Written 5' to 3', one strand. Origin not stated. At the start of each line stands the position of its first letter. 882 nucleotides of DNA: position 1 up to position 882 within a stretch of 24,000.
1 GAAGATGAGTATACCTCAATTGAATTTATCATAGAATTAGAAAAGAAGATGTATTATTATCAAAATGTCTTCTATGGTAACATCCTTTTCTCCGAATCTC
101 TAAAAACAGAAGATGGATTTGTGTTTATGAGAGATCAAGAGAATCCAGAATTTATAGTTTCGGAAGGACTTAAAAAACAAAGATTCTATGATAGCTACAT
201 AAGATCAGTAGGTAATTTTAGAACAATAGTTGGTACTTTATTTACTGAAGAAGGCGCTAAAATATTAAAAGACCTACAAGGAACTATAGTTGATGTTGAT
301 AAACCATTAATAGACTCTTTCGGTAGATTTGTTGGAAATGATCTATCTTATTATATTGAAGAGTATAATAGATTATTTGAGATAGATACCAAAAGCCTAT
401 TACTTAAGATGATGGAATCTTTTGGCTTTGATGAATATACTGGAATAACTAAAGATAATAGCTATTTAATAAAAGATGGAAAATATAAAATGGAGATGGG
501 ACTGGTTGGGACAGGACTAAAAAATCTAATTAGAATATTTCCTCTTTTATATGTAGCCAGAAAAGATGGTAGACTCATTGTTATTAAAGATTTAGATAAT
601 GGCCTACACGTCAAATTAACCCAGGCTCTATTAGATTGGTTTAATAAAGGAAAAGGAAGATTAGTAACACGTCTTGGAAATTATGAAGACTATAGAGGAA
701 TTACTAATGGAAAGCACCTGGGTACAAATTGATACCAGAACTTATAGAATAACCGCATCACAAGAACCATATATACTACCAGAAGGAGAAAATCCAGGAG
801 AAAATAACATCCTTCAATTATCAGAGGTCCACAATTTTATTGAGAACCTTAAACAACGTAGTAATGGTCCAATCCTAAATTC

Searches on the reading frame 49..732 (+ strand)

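Call 9: search_protein_families(library=pfam, proteins=[window:49-732:+], max_evalue=0.01)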
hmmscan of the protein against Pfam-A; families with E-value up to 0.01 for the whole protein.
window:49-732:+ (227 aa): 1 family
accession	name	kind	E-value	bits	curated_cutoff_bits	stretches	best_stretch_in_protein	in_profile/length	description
PF13304.12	AAA_21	-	4.4e-07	30.7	27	1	110-202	220-287/304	AAA domain, putative AbiEii toxin, Type IV TA system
